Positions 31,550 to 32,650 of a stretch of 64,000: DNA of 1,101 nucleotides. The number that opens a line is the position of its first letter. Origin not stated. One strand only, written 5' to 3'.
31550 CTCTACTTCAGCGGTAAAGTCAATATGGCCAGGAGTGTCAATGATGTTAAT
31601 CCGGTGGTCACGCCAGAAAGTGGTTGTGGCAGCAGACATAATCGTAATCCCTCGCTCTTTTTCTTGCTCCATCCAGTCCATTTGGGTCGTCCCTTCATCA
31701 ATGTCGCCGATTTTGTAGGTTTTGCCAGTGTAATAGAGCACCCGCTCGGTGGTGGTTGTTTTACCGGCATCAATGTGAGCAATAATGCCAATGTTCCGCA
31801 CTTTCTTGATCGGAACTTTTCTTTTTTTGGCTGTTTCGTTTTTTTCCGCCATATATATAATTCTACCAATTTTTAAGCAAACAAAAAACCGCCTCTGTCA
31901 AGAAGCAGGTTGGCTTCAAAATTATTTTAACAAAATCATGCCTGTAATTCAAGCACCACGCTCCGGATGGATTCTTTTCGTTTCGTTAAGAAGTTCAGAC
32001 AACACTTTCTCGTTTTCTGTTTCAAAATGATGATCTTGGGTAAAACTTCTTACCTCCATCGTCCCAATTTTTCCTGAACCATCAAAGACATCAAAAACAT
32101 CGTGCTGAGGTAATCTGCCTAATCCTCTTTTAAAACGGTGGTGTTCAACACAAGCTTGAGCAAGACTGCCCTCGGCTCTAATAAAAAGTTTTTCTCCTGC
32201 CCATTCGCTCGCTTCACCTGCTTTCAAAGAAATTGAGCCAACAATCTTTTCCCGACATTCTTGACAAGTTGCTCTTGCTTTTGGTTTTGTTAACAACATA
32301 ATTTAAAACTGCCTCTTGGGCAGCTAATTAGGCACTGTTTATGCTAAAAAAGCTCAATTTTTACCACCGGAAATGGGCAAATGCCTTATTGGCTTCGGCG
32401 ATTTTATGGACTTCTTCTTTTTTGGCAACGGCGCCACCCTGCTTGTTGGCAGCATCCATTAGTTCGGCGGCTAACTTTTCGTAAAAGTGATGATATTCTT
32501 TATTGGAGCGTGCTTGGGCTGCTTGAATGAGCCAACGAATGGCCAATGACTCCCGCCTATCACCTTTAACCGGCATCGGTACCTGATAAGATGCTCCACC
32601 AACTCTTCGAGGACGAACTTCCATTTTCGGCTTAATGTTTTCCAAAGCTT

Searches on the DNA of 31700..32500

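Call 88: search_rna_families(source=window, start=31700, end=32500, threshold=evalue, max_evalue=1)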
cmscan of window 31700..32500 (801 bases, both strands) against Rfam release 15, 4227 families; matches with E-value up to 1: 1.
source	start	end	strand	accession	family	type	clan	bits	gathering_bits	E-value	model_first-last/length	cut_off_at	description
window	31834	31918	+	RF02059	STnc50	Gene; sRNA;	-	22.3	55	0.39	1-84/84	no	Salmonella enterica sRNA STnc40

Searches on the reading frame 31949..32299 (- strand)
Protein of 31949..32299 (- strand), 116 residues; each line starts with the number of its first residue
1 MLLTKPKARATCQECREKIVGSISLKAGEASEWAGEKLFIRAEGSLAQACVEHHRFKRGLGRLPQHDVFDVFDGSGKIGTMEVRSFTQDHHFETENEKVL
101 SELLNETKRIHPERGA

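Call 90: search_protein_families(library=pfam, proteins=[window:31949-32299:-], max_evalue=0.1)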
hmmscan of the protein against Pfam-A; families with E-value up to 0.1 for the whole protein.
window:31949-32299:- (116 aa): 0 families

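Call 91: search_solved_structures(query=window:31949-32299:-, max_evalue=1)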
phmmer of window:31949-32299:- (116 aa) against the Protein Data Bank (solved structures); distinct sequences matched with E-value up to 1: 0.
